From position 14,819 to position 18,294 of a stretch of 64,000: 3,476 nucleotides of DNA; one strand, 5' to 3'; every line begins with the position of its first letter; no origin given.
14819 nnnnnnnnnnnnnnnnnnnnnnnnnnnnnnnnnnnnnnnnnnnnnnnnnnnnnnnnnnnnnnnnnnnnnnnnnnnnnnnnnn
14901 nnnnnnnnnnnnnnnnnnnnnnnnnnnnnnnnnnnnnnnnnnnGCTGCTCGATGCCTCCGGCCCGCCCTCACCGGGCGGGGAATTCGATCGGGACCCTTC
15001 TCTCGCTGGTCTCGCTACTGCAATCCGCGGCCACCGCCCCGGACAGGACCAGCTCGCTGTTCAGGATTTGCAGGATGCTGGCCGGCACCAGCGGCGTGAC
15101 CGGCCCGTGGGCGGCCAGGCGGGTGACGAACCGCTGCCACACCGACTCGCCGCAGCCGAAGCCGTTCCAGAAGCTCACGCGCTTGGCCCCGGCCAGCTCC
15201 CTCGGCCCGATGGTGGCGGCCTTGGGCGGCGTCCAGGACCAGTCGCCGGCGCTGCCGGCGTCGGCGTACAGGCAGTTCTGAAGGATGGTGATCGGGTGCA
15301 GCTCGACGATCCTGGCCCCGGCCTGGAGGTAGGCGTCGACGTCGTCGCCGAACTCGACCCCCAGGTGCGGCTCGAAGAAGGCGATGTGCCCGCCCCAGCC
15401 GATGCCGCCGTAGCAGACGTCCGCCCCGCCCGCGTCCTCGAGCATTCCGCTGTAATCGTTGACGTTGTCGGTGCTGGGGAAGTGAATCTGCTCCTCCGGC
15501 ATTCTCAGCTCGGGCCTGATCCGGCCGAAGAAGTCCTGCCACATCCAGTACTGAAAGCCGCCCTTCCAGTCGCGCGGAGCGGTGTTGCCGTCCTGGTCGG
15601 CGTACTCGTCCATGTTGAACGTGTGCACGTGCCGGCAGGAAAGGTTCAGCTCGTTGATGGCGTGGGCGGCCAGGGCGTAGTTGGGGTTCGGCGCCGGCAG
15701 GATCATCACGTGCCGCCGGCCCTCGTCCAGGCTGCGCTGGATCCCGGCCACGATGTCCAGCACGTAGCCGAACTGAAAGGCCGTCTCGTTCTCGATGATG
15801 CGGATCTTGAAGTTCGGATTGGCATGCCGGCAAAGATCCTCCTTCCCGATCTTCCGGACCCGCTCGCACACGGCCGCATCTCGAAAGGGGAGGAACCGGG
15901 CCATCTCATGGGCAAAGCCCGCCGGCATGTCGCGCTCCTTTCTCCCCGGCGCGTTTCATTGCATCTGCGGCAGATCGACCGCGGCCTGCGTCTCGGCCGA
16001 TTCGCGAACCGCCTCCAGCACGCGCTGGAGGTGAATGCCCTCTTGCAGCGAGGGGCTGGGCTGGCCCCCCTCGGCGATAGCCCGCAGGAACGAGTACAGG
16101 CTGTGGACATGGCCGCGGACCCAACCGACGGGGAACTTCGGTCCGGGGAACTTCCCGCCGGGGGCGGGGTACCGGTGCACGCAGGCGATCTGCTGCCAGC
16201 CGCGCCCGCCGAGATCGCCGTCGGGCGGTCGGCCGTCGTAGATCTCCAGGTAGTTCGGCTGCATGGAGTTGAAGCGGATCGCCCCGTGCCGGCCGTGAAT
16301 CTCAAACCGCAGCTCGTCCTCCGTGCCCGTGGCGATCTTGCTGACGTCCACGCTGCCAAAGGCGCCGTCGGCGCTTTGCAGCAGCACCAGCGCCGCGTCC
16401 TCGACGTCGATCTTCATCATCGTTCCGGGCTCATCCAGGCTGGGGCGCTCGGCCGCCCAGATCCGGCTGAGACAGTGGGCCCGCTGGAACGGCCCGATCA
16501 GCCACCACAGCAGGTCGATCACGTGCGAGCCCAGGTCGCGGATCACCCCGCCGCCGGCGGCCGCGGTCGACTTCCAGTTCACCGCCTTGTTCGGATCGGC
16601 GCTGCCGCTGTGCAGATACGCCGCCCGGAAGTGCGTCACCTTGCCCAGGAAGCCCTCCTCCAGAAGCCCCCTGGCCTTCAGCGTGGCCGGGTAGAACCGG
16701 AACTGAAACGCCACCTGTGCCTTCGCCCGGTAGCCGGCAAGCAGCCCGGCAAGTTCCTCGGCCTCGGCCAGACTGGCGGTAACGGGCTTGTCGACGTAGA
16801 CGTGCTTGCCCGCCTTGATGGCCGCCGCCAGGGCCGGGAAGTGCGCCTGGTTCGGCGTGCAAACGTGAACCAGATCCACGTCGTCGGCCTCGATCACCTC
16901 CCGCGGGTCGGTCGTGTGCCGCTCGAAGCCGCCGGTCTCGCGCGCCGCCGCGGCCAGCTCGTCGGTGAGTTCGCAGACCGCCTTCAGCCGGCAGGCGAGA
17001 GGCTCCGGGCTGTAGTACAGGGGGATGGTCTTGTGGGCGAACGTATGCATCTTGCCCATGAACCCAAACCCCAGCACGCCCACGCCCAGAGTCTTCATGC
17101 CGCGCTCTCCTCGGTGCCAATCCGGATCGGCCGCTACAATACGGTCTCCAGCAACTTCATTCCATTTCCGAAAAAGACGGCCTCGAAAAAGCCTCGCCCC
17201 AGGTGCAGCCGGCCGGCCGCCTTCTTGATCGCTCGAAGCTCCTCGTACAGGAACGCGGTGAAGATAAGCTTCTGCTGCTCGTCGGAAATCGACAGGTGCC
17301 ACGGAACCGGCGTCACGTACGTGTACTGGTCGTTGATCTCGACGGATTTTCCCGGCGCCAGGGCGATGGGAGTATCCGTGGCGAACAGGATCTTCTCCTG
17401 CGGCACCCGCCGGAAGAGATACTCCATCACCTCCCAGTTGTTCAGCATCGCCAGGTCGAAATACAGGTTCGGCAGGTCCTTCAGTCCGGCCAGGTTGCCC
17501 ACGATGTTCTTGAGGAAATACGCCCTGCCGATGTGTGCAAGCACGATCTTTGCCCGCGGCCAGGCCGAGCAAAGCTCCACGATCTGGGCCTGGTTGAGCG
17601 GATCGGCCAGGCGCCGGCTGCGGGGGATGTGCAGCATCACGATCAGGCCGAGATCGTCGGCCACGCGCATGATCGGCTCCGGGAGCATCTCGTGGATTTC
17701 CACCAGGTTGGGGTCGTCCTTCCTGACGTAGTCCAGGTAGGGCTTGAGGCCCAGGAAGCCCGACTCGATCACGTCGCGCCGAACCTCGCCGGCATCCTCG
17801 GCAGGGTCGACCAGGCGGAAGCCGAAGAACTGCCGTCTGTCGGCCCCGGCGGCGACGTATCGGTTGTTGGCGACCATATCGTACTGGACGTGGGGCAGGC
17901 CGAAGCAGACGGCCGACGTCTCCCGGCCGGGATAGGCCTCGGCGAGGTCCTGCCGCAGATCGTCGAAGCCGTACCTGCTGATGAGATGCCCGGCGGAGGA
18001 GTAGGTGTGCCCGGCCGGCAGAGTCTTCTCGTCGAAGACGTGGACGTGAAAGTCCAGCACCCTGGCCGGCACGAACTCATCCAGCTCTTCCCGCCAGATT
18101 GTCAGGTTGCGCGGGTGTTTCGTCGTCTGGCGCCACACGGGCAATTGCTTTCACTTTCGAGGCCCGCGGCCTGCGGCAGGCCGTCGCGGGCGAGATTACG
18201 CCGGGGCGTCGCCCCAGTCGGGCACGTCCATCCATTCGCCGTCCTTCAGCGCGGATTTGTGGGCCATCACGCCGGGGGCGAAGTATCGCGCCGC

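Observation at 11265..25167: Thirteen-gene DeoR-headed catabolic cluster with an unusual enzyme combination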

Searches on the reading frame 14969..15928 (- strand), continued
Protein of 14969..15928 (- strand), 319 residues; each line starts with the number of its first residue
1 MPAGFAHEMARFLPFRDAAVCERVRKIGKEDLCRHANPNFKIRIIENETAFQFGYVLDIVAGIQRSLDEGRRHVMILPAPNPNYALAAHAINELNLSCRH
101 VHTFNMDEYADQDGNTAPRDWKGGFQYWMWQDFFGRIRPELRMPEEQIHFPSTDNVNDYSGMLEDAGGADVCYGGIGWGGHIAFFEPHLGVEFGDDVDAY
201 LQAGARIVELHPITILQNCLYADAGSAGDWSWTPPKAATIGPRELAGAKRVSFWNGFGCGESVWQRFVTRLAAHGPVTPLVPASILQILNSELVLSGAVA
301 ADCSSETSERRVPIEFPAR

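Call 83: search_protein_families(library=ncbifam, proteins=[L022:8706-9989:+, L012:3013-4344:-, L082:12124-13539:+, L092:1722-3050:+, L022:7863-8693:+, L082:9098-9907:+, L082:11089-12120:+, L022:5647-6426:+], max_evalue=0.00001)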
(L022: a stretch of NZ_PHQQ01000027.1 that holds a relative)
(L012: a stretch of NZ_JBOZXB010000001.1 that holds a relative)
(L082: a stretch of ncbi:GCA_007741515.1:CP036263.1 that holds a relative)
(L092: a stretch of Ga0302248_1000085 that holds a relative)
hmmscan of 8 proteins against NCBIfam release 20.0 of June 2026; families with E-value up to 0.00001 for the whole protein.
L022:8706-9989:+ (427 aa): 10 families
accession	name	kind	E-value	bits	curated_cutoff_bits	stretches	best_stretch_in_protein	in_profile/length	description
TIGR01312.1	XylB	equivalog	1.3e-41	142.7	380.25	1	9-276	3-272/481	xylulokinase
NF011601.0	PRK15027.1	equivalog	9.1e-26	90.3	912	1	6-275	2-268/484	xylulokinase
TIGR02628.1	fuculo_kin_coli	equivalog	1.3e-24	87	470.9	1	4-277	1-275/465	L-fuculokinase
TIGR01311.1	glycerol_kin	equivalog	1.7e-22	79.4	590.35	1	7-266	4-268/496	glycerol kinase GlpK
NF008187.0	PRK10939.1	equivalog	2e-22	79.5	528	1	3-262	3-266/521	autoinducer-2 kinase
TIGR01314.1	gntK_FGGY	equivalog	3.2e-22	78.8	648.55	1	7-276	3-273/505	gluconokinase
NF000756.0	PRK00047.1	subfamily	2.2e-17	62.5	498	1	2-266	3-272/502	glycerol kinase GlpK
TIGR01315.1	5C_CHO_kinase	subfamily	8.3e-16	57.8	408.7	1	6-177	2-181/541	FGGY family pentulose kinase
TIGR02627.1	rhamnulo_kin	equivalog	1.9e-07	30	527.95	1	54-216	49-212/454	rhamnulokinase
NF003154.0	PRK04123.1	equivalog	1.8e-06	27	428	0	51-257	62-294/554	ribulokinase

L012:3013-4344:- (443 aa): 12 families
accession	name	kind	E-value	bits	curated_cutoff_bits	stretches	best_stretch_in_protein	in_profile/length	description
TIGR01312.1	XylB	equivalog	3.8e-61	207.1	380.25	2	5-264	1-259/481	xylulokinase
NF008187.0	PRK10939.1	equivalog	9.7e-44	149.8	528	2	4-263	6-266/521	autoinducer-2 kinase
TIGR01314.1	gntK_FGGY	equivalog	1.8e-38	132.4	648.55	2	4-266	2-262/505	gluconokinase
TIGR02628.1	fuculo_kin_coli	equivalog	5.5e-33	114.6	470.9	2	71-263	70-260/465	L-fuculokinase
TIGR01315.1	5C_CHO_kinase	subfamily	5e-29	101.4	408.7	2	4-252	2-265/541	FGGY family pentulose kinase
NF003154.0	PRK04123.1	equivalog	1e-26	93.8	428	2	367-434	442-510/554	ribulokinase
NF011601.0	PRK15027.1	equivalog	3.7e-25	88.3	912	1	4-264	2-256/484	xylulokinase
TIGR01311.1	glycerol_kin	equivalog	1.1e-24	86.6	590.35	2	4-203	3-208/496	glycerol kinase GlpK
TIGR01234.1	L-ribulokinase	equivalog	1.8e-24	86.4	583.25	2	53-255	64-284/536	ribulokinase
NF000756.0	PRK00047.1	subfamily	1.4e-16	59.9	498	2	344-440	378-475/502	glycerol kinase GlpK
TIGR02627.1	rhamnulo_kin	equivalog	2.9e-16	59.1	527.95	1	49-219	45-214/454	rhamnulokinase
NF007925.0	PRK10640.1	equivalog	1.2e-12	47.1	639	1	49-218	51-219/489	rhamnulokinase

L082:12124-13539:+ (471 aa): 12 families
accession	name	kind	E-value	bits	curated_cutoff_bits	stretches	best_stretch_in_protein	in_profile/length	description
TIGR01312.1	XylB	equivalog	7.3e-58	196.3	380.25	1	3-455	1-458/481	xylulokinase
TIGR02628.1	fuculo_kin_coli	equivalog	4e-32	111.8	470.9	1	4-433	5-438/465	L-fuculokinase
NF011601.0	PRK15027.1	equivalog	5e-32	110.9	912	1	1-437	1-436/484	xylulokinase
TIGR01314.1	gntK_FGGY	equivalog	2.5e-28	98.9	648.55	1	3-468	3-482/505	gluconokinase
NF008187.0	PRK10939.1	equivalog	6.4e-24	84.5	528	1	3-434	7-456/521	autoinducer-2 kinase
TIGR01311.1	glycerol_kin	equivalog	6.9e-24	84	590.35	1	4-435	5-448/496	glycerol kinase GlpK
TIGR01315.1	5C_CHO_kinase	subfamily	3.9e-20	72.1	408.7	2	2-243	2-263/541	FGGY family pentulose kinase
NF000756.0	PRK00047.1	subfamily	1.3e-18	66.6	498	1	3-434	8-449/502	glycerol kinase GlpK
NF003154.0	PRK04123.1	equivalog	2.4e-16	59.5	428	1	348-434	402-489/554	ribulokinase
TIGR02627.1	rhamnulo_kin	equivalog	2.3e-10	39.7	527.95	1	6-261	4-256/454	rhamnulokinase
TIGR01234.1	L-ribulokinase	equivalog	8.2e-10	38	583.25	1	107-434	136-482/536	ribulokinase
NF007925.0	PRK10640.1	equivalog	6.7e-06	24.8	639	0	5-204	9-211/489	rhamnulokinase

L092:1722-3050:+ (442 aa): 13 families
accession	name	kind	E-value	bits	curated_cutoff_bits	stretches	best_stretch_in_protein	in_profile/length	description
TIGR01312.1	XylB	equivalog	1e-56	192.5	380.25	2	5-274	1-271/481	xylulokinase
NF008187.0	PRK10939.1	equivalog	6.8e-41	140.5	528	2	2-337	4-346/521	autoinducer-2 kinase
TIGR01314.1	gntK_FGGY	equivalog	4.6e-36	124.4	648.55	1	4-262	2-260/505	gluconokinase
NF011601.0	PRK15027.1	equivalog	5.8e-34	117.3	912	1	4-266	2-260/484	xylulokinase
TIGR02628.1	fuculo_kin_coli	equivalog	2.9e-31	109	470.9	2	7-261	6-260/465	L-fuculokinase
TIGR01311.1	glycerol_kin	equivalog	5.5e-24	84.3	590.35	1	4-254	3-257/496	glycerol kinase GlpK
TIGR01315.1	5C_CHO_kinase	subfamily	2e-21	76.3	408.7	1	4-240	2-256/541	FGGY family pentulose kinase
NF000756.0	PRK00047.1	subfamily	2.3e-16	59.2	498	1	4-261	7-268/502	glycerol kinase GlpK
NF003154.0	PRK04123.1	equivalog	3.6e-15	55.7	428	1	342-429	419-506/554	ribulokinase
NF007925.0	PRK10640.1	equivalog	2.3e-13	49.4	639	1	66-222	69-225/489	rhamnulokinase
TIGR02627.1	rhamnulo_kin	equivalog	7.7e-12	44.5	527.95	1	83-261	80-253/454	rhamnulokinase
TIGR01234.1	L-ribulokinase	equivalog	2.8e-10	39.6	583.25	1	342-431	412-501/536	ribulokinase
TIGR00241.1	CoA_E_activ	domain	1.6e-06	27.9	125.4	0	367-410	205-248/248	acyl-CoA dehydratase activase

L022:7863-8693:+ (276 aa): 6 families
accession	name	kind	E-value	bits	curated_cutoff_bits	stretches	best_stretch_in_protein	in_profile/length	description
NF005556.0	PRK07226.1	subfamily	3.3e-37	128.3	241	1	2-275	6-264/267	2-amino-3,7-dideoxy-D-threo-hept-6-ulosonate synthase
TIGR01949.1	ADH_synth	equivalog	2.4e-32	112.6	299.45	1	2-273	3-255/255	2-amino-3,7-dideoxy-D-threo-hept-6-ulosonate synthase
NF006081.0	PRK08227.1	equivalog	3.2e-31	108.7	297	1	3-275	37-286/291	3-hydroxy-5-phosphonooxypentane-2,4-dione thiolase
NF040816.1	Fbpase1_Arch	equivalog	3.1e-26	92.4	430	1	2-273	8-268/271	class I fructose-bisphosphate aldolase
NF041223.1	BagB_FevI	exception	1.4e-16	60.5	500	1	2-264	9-256/257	bagremycin/ferroverdin biosynthesis DhnA-type aldolase BagB/FevI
NF005321.0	PRK06852.1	equivalog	5.6e-07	29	420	1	180-275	201-304/308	aldolase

L082:9098-9907:+ (269 aa): 6 families
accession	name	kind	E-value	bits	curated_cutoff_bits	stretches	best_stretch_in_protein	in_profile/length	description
NF005556.0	PRK07226.1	subfamily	2.2e-45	155.1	241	1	3-267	5-265/267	2-amino-3,7-dideoxy-D-threo-hept-6-ulosonate synthase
TIGR01949.1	ADH_synth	equivalog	7e-38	130.8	299.45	1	3-263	2-254/255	2-amino-3,7-dideoxy-D-threo-hept-6-ulosonate synthase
NF006081.0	PRK08227.1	equivalog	2.6e-35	122.1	297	1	4-262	36-282/291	3-hydroxy-5-phosphonooxypentane-2,4-dione thiolase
NF040816.1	Fbpase1_Arch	equivalog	1.5e-27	96.7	430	1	3-264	7-268/271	class I fructose-bisphosphate aldolase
NF041223.1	BagB_FevI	exception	1.7e-22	79.9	500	1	3-254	8-255/257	bagremycin/ferroverdin biosynthesis DhnA-type aldolase BagB/FevI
NF006704.0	PRK09250.1-1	equivalog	1e-05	24.6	277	0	11-186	34-210/308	class I fructose-bisphosphate aldolase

L082:11089-12120:+ (343 aa): 0 families

L022:5647-6426:+ (259 aa): 4 families
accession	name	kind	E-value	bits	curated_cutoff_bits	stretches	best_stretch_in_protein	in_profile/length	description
TIGR02311.1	HpaI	equivalog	5.8e-35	120.9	368.8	1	30-251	23-244/249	4-hydroxy-2-oxoheptanedioate aldolase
NF007849.0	PRK10558.1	equivalog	5e-33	114.6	393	1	29-244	29-243/256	2-dehydro-3-deoxyglucarate aldolase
TIGR03239.1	GarL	equivalog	6.5e-33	114.3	406.75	1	29-244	22-236/249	2-dehydro-3-deoxyglucarate aldolase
NF007521.0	PRK10128.1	equivalog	4.2e-22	78.9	441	1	33-242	32-234/267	2-keto-3-deoxy-L-rhamnonate aldolase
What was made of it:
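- Tried and rejected: All cluster-linked FGGY kinases are sub-threshold XylB-like, which is uninformative (call 83).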

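Call 91: search_protein_families(library=pfam, proteins=[L020:1649-2821:+, L107:7057-7779:+, L115:9195-9995:+, L004:7958-9253:+, L086:1250-2263:+, L012:8827-9990:+, L012:4357-5760:-], max_evalue=0.001)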
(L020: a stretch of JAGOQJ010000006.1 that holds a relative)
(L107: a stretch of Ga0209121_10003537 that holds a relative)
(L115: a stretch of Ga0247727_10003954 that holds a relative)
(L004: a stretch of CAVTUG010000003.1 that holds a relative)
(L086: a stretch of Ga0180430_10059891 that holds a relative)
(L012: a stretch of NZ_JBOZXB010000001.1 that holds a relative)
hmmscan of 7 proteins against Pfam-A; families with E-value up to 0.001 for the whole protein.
L020:1649-2821:+ (391 aa): 2 families
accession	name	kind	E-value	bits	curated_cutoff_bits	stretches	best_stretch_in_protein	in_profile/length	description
PF01979.26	Amidohydro_1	-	8.4e-22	78.3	25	1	55-384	2-344/345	Amidohydrolase family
PF07969.17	Amidohydro_3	-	1.2e-15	58.4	29.7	2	332-386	406-472/472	Amidohydrolase family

L107:7057-7779:+ (241 aa): 1 family
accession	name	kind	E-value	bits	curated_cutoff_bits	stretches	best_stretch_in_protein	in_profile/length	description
PF02585.22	PIG-L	-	6.8e-25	88.5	28.2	1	12-132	1-128/129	GlcNAc-PI de-N-acetylase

L115:9195-9995:+ (267 aa): 1 family
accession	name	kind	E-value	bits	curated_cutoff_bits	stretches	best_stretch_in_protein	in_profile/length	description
PF02585.22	PIG-L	-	1.2e-22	81.3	28.2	1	9-130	1-129/129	GlcNAc-PI de-N-acetylase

L004:7958-9253:+ (432 aa): 3 families
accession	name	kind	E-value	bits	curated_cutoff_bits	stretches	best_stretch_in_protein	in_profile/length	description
PF00480.26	ROK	-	1.4e-37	130.2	22.9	1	85-413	2-289/294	ROK family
PF12802.13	MarR_2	-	3.8e-07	30.6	27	1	15-70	7-60/61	MarR family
PF01869.26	BcrAD_BadFG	-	4.3e-06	26.9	31.5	0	85-156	1-72/271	BadF/BadG/BcrA/BcrD ATPase family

L086:1250-2263:+ (338 aa): 1 family
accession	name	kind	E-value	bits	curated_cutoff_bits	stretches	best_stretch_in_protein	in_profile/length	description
PF04909.20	Amidohydro_2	-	2.9e-17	63.8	26.4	1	104-336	73-287/289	Amidohydrolase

L012:8827-9990:+ (387 aa): 2 families
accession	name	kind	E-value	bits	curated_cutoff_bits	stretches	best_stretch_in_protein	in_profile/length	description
PF01979.26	Amidohydro_1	-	4.2e-16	59.6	25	1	54-383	2-344/345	Amidohydrolase family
PF07969.17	Amidohydro_3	-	1.7e-12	48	29.7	1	331-372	406-448/472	Amidohydrolase family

L012:4357-5760:- (467 aa): 1 family
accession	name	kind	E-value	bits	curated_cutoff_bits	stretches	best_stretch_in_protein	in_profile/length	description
PF04734.18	Ceramidase_alk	-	1.5e-09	37.5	32.1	1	37-234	3-217/509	Neutral/alkaline non-lysosomal ceramidase, N-terminal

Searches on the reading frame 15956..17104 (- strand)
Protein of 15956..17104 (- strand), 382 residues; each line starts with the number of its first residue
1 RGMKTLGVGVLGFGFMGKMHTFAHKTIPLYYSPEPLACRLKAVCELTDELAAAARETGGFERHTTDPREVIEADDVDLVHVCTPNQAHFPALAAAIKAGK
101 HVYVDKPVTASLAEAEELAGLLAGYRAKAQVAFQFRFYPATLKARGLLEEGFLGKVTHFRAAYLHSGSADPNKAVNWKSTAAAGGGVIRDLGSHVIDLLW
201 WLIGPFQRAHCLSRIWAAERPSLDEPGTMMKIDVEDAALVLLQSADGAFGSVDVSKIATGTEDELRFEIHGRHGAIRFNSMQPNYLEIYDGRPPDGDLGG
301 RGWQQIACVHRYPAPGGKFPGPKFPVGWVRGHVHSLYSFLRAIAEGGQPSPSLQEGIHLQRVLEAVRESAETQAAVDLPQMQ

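Call 4: search_protein_families(library=pfam, proteins=[window:15956-17104:-], max_evalue=0.01)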
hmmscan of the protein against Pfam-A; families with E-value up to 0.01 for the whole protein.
window:15956-17104:- (382 aa): 4 families
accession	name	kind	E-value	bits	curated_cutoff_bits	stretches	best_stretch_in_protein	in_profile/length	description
PF22725.1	GFO_IDH_MocA_C3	-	5.1e-27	94.8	27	1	142-277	2-124/124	GFO/IDH/MocA C-terminal domain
PF02894.22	GFO_IDH_MocA_C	-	7.2e-26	91.8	22.9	1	146-378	2-218/218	Oxidoreductase family, C-terminal alpha/beta domain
PF01408.29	GFO_IDH_MocA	-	5.1e-19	69.6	24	1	7-132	2-119/120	Oxidoreductase family, NAD-binding Rossmann fold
PF22685.1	Gal80p_C-like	-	0.0032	18.1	29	1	139-279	1-151/152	Gal80p, C-terminal domain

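Call 6: search_protein_families(library=ncbifam, proteins=[window:15956-17104:-], max_evalue=0.001)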
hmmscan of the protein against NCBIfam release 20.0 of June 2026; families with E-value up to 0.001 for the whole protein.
window:15956-17104:- (382 aa): 9 families
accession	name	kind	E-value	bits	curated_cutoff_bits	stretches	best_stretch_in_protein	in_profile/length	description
NF052479.1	LevoglcsnDh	equivalog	1.1e-77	261.3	650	1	3-377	1-385/386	levoglucosan dehydrogenase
TIGR04380.1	myo_inos_iolG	equivalog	4.3e-37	127.7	355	1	6-291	2-265/330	inositol 2-dehydrogenase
NF008607.0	PRK11579.1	subfamily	5.7e-24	84.8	330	1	6-204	5-190/346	oxidoreductase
NF040723.1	UDP-GlcNAcDh_Arch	equivalog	6.2e-18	65.4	450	1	7-290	2-248/302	UDP-N-acetylglucosamine 3-dehydrogenase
NF041392.1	XylDh_Gfo6_Halo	equivalog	2.2e-14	53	350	1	72-194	79-203/350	D-xylose 1-dehydrogenase Gfo6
NF007574.0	PRK10206.1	equivalog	1.8e-12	47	352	1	63-204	53-188/345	oxidoreductase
NF052679.1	InsChiInosDhIolG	equivalog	4.9e-10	38.9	540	1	5-204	2-186/343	bifunctional inositol 2-dehydrogenase/D-chiro-inositol 1-dehydrogenase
NF058561.1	BT_2158_fam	equivalog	1.7e-09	36.8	750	1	66-160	85-181/487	glycoside 3-dehydrogenase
NF058563.1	BT_2159_fam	equivalog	8.3e-09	34.9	650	1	8-204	3-184/350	disaccharide 3-dehydrogenase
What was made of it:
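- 15956..17098 (-): GFO_B, a Gfo/Idh/MocA oxidoreductase of the levoglucosan / scyllo-inositol dehydrogenase clade (380 aa). NCBIfam LevoglcsnDh 261 bits, cut-off 650 (call 6).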

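Call 71: search_solved_structures(query=window:15956-17104:-, max_evalue=1e-15)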
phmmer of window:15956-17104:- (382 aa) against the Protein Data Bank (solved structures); distinct sequences matched with E-value up to 1e-15: 18.
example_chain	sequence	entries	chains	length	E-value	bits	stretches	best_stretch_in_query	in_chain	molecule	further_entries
6a3f_A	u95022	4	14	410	1.3e-67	231.8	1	3-381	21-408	Putative dehydrogenase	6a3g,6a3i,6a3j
4h3v_A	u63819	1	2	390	4.4e-59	203.7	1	3-379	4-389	Oxidoreductase domain protein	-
5ya8_A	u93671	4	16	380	2.2e-47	165.1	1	3-377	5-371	Scyllo-inositol dehydrogenase with L-glucose dehydrogenase activity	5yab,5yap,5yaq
6ktj_A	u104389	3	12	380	6.6e-47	163.6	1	3-377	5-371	Scyllo-inositol dehydrogenase with L-glucose dehydrogenase activity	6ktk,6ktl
4fb5_A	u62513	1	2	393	8.1e-43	150.1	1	2-371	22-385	Probable oxidoreductase protein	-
4gqa_A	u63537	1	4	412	4.3e-38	134.6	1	5-372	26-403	NAD binding Oxidoreductase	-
7xr9_A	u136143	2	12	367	9.2e-23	84.1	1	2-208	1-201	DgpA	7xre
6jw6_A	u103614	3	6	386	9.4e-23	84.1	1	7-280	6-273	Dehydrogenase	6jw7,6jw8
6nor_A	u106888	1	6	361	6.1e-22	81.4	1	4-290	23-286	Putative NAD dependent dehydrogenase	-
9m3d_B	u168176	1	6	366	1.4e-20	76.9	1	11-216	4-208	DgpA1 from W974-1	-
3e82_A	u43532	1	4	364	1.9e-20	76.5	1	5-205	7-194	Putative oxidoreductase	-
4hkt_A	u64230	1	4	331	9e-20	74.3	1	5-291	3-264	Inositol 2-dehydrogenase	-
4n54_A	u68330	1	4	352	2e-19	73.1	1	2-266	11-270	Inositol dehydrogenase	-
4mkx_A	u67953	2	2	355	7.1e-19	71.3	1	3-266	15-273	Inositol dehydrogenase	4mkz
3kux_A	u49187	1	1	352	8.2e-19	71.1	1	64-204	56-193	Putative oxidoreductase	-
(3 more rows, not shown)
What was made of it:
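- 15956..17098 (-): Best PDB hits are 6a3f at 232 bits and 5ya8 at 165 bits (call 71).
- On Levoglucosan dehydrogenase: It is nevertheless the closest solved structure (call 71).
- The closest solved relative of GFO_B is levoglucosan dehydrogenase, a pyranose enzyme (call 71). A relative of GFO_B (5ya8) has aldose C1 dehydrogenase activity according to its PDB name (call 71).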

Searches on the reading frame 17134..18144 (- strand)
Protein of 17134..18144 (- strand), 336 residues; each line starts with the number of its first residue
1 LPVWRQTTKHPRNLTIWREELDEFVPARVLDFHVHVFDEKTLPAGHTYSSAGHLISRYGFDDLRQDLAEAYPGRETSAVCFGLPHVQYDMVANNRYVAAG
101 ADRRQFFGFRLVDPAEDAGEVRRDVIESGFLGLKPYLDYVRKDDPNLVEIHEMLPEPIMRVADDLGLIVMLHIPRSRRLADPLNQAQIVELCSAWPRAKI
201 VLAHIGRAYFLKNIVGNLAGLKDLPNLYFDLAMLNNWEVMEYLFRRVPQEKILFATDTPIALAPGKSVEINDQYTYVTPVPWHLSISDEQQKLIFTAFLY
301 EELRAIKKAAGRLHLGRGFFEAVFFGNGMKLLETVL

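Call 4: search_protein_families(library=pfam, proteins=[window:17134-18144:-], max_evalue=0.01)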
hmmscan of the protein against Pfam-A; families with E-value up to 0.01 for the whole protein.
window:17134-18144:- (336 aa): 2 families
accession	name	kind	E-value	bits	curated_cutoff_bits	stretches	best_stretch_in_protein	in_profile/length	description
PF04909.20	Amidohydro_2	-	5.2e-17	63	26.4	1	31-264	2-253/289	Amidohydrolase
PF01026.27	TatD_DNase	-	0.0022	17.9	27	1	137-263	94-209/253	TatD related DNase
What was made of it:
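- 17134..18144 (-): Amidohydro_2-family metal hydrolase (336 aa). Pfam PF04909 63 bits (call 4).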

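Call 6: search_protein_families(library=ncbifam, proteins=[window:17134-18144:-], max_evalue=0.001)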
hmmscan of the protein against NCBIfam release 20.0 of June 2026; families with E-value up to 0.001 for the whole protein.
window:17134-18144:- (336 aa): 0 families
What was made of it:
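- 17134..18144 (-): There is no NCBIfam hit (call 6).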

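Call 72: search_solved_structures(query=window:17134-18144:-, max_evalue=0.01)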
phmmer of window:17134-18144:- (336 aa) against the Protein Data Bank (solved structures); distinct sequences matched with E-value up to 0.01: 2.
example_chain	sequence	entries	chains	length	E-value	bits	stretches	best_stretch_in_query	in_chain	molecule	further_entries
3cjp_A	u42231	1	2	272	4e-05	26.3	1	157-261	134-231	Predicted amidohydrolase, dihydroorotase family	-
3ij6_A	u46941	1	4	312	0.0085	18.6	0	188-297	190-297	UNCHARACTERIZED METAL-DEPENDENT HYDROLASE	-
